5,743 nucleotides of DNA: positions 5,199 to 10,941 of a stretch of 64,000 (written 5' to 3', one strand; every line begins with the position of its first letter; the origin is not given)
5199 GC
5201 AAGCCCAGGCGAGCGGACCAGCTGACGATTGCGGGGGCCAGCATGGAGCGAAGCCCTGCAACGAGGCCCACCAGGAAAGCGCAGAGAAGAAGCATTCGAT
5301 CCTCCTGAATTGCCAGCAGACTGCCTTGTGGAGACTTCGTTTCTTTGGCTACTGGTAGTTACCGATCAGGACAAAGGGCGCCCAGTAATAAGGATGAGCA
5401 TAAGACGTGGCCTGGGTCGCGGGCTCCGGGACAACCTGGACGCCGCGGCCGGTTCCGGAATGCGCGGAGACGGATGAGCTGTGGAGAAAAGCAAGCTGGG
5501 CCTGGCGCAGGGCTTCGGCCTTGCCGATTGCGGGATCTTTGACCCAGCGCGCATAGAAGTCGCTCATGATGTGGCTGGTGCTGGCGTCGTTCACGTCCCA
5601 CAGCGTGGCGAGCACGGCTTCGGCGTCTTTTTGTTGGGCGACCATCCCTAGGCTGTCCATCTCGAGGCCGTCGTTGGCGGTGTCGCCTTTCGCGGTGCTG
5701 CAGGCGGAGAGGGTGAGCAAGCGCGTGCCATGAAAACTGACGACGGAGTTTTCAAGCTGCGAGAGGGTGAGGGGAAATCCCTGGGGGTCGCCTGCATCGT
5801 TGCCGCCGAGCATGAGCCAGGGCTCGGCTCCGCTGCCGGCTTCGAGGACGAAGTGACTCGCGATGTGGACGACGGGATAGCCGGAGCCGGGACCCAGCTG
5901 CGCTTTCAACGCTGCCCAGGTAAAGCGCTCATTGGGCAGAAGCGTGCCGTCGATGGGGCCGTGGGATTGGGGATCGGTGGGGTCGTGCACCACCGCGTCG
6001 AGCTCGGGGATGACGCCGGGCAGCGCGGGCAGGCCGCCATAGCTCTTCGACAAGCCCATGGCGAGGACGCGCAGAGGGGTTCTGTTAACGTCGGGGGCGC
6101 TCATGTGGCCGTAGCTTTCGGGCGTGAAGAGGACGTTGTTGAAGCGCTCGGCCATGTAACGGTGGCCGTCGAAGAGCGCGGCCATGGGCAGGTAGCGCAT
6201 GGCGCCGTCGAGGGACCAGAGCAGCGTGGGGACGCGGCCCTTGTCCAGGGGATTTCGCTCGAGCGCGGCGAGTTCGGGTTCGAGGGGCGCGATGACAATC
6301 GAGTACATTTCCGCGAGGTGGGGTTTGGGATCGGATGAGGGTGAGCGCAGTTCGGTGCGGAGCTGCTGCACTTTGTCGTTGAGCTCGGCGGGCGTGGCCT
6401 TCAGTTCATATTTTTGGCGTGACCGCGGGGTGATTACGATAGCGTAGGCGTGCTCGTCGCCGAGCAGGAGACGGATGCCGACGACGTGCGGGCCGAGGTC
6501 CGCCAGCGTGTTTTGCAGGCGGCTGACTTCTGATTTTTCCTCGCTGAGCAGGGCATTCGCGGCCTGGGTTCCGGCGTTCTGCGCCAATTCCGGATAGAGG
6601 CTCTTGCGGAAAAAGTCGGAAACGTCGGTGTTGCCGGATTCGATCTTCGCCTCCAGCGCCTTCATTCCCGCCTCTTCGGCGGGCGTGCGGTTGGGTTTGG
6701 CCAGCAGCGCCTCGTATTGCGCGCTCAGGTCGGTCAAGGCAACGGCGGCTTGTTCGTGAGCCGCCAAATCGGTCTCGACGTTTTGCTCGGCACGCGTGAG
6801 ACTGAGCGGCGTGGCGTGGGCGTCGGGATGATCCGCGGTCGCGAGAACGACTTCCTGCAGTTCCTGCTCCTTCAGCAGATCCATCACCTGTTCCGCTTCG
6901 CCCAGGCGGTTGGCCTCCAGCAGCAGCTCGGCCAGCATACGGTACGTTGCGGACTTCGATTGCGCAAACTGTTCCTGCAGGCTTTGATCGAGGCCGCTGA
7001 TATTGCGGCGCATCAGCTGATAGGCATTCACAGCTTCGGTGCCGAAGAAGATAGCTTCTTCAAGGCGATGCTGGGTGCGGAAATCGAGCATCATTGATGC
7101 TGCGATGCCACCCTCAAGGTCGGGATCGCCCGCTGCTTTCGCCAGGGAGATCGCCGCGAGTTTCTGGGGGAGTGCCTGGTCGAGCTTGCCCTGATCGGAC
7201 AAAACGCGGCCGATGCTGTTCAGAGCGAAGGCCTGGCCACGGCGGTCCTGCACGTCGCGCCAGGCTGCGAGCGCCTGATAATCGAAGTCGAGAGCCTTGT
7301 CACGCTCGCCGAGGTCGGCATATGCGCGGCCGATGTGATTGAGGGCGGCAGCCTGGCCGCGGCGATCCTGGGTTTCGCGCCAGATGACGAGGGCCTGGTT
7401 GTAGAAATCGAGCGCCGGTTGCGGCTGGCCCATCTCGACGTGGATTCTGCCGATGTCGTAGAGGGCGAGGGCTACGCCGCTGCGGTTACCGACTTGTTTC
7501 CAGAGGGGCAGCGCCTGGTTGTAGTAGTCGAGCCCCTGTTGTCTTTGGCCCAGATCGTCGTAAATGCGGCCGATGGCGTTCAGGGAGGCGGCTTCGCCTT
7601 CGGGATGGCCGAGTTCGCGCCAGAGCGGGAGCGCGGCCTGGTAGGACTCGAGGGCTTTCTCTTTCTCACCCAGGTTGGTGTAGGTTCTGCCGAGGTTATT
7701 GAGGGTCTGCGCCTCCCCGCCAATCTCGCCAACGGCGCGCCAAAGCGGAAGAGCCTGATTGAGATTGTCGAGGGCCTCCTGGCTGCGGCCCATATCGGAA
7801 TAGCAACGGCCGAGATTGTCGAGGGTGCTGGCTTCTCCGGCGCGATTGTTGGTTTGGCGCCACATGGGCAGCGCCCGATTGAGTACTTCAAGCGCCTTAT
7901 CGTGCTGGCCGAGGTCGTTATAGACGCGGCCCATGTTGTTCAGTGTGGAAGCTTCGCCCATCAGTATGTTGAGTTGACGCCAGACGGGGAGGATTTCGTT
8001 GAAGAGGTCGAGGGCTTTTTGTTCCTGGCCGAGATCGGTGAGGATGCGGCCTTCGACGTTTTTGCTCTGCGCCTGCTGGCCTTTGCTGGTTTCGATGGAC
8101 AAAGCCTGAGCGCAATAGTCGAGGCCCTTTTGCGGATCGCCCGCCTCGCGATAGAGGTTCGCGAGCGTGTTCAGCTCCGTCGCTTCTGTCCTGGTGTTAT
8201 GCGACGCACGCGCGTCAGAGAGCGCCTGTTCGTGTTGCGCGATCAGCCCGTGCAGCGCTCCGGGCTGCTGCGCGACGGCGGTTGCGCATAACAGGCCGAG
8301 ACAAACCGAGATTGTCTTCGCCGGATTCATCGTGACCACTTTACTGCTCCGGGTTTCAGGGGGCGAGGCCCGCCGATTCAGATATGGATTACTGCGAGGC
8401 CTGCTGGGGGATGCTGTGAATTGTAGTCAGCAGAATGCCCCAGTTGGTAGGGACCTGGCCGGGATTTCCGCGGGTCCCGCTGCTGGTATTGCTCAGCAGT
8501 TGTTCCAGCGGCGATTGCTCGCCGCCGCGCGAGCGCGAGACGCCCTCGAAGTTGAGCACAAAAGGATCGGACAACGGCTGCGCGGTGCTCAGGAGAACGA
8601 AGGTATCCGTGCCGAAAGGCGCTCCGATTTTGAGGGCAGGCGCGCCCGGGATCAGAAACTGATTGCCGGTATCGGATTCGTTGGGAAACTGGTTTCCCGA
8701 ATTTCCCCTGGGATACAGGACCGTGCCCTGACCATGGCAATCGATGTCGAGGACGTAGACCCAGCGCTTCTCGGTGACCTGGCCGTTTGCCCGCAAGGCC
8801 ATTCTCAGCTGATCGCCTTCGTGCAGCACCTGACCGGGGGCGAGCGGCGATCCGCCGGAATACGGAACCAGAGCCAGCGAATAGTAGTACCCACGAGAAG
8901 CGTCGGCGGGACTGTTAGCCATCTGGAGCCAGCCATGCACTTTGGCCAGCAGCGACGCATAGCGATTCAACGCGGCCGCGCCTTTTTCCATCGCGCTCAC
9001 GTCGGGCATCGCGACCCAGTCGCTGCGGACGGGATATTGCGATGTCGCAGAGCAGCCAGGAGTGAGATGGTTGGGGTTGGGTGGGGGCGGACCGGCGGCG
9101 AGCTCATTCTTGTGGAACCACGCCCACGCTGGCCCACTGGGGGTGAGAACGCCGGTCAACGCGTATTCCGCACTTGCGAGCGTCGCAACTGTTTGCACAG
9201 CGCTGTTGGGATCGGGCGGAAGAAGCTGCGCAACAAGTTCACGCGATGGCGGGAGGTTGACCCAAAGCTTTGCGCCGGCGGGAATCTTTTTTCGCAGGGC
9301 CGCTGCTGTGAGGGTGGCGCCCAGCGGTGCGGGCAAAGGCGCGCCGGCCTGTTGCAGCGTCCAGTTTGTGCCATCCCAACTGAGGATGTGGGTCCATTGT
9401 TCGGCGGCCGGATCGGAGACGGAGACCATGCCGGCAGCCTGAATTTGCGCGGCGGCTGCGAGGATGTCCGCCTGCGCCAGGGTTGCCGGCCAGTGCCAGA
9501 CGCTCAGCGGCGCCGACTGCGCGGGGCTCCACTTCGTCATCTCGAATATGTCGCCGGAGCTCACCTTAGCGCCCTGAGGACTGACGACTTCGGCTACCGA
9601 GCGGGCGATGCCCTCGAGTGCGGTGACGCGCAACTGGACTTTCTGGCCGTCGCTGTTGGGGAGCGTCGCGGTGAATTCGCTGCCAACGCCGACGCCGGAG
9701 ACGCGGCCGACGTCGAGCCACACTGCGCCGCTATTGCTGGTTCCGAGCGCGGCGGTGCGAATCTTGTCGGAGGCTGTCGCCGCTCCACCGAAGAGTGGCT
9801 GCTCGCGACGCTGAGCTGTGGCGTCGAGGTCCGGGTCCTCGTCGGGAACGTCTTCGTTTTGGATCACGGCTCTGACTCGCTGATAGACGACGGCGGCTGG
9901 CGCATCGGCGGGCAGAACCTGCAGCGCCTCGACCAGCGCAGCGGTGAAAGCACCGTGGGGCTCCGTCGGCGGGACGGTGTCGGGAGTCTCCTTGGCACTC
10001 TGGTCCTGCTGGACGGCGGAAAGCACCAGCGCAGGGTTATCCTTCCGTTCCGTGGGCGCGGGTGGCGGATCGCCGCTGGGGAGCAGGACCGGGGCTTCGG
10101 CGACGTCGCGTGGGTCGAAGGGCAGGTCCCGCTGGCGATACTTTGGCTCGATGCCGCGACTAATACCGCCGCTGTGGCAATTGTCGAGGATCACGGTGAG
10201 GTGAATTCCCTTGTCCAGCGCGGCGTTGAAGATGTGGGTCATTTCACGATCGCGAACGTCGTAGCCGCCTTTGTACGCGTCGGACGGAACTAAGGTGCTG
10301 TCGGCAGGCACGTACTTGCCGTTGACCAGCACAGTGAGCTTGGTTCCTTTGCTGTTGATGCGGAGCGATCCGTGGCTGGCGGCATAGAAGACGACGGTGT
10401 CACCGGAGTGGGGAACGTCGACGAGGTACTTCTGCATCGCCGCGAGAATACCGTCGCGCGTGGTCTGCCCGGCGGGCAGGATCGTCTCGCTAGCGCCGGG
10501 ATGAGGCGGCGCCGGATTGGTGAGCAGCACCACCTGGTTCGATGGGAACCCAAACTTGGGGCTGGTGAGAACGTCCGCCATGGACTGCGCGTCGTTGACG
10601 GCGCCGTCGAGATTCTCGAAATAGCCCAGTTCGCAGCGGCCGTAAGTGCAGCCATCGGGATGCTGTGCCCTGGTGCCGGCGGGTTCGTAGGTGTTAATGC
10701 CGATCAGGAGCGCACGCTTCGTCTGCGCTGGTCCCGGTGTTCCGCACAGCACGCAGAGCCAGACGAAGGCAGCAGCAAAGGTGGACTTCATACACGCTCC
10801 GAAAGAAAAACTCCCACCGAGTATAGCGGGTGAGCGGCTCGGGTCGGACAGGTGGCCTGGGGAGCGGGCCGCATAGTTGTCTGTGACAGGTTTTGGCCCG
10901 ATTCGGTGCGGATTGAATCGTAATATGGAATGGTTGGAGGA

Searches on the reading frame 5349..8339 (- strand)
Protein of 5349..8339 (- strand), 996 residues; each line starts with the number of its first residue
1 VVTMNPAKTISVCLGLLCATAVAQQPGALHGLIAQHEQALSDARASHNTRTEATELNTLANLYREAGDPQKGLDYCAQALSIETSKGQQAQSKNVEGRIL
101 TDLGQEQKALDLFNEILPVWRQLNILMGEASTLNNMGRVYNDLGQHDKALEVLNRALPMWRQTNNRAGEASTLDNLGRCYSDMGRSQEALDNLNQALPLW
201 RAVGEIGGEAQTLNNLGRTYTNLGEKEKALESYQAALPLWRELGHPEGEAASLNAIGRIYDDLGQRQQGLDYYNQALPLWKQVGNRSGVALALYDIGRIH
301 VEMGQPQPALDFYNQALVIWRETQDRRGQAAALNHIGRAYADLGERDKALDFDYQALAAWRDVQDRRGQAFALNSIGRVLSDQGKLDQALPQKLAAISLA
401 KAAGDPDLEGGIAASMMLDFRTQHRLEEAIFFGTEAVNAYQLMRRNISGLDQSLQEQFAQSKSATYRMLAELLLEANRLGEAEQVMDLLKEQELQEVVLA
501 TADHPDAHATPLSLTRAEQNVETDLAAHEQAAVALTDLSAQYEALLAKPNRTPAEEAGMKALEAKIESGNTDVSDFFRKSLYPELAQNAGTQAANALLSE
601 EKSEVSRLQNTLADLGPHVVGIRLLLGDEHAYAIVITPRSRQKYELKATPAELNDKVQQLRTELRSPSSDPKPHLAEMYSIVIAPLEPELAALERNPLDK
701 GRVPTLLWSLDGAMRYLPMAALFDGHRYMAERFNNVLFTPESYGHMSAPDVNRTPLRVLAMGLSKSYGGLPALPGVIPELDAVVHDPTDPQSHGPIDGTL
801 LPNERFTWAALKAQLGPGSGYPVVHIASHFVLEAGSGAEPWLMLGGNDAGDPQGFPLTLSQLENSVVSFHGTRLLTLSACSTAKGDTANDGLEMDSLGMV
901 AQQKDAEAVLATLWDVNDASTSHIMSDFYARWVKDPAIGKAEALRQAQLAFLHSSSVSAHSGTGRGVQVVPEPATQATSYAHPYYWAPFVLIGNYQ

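Call 40: search_protein_families(library=pfam, proteins=[window:5349-8339:-], max_evalue=0.0001)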
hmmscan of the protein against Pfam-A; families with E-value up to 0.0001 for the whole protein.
window:5349-8339:- (996 aa): 19 families
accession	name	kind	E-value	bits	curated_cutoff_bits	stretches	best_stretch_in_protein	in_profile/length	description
PF13424.12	TPR_12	-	7.7e-61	202.7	30.1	5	130-201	3-76/77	Tetratricopeptide repeat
PF12770.12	CHAT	-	1.2e-45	156.6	24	1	675-994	4-289/289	CHAT domain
PF00515.34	TPR_1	-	1.5e-39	132.7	27.8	1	210-237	1-28/34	Tetratricopeptide repeat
PF13374.12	TPR_10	-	1.2e-37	127.3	27.5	1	210-243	2-35/42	Tetratricopeptide repeat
PF07719.23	TPR_2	-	3e-30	102.2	27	0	210-237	1-28/34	Tetratricopeptide repeat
PF13181.12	TPR_8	-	3.8e-28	95.6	25.7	0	210-237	1-28/34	Tetratricopeptide repeat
PF13176.12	TPR_7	-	5e-20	70.3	27.9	0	212-241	1-32/36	Tetratricopeptide repeat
PF17874.7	TPR_MalT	-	8.3e-18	65.2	45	1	211-324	41-156/336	MalT-like TPR region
PF13428.12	TPR_14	-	1.8e-12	47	23.5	0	136-157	7-28/44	Tetratricopeptide repeat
PF13432.12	TPR_16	-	3e-11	44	32.7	0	177-239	4-60/65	Tetratricopeptide repeat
PF13431.12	TPR_17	-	1.3e-09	38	24.4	0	210-231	13-34/34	Tetratricopeptide repeat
PF13414.12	TPR_11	-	4.5e-09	36.3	26.8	0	137-157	1-21/42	TPR repeat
PF14938.12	SNAP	-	1.2e-08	35.2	25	1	145-287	50-185/282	Soluble NSF attachment protein, SNAP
PF13174.12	TPR_6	-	1.3e-08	35.4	26.3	0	292-316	2-26/33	Tetratricopeptide repeat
PF07721.20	TPR_4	-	2e-08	34.5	27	0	132-154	3-25/26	Tetratricopeptide repeat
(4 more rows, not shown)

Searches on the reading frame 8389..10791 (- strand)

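Call 40: search_protein_families(library=pfam, proteins=[window:8389-10791:-], max_evalue=0.0001)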
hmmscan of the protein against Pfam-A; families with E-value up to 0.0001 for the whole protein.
window:8389-10791:- (800 aa): 2 families
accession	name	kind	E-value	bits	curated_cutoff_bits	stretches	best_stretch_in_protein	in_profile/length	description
PF00656.27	Peptidase_C14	-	3.6e-15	56.7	21.4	1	25-312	2-213/233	Caspase domain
PF14326.11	DUF4384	-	3.7e-06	27.4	27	1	657-739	3-81/81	Domain of unknown function (DUF4384)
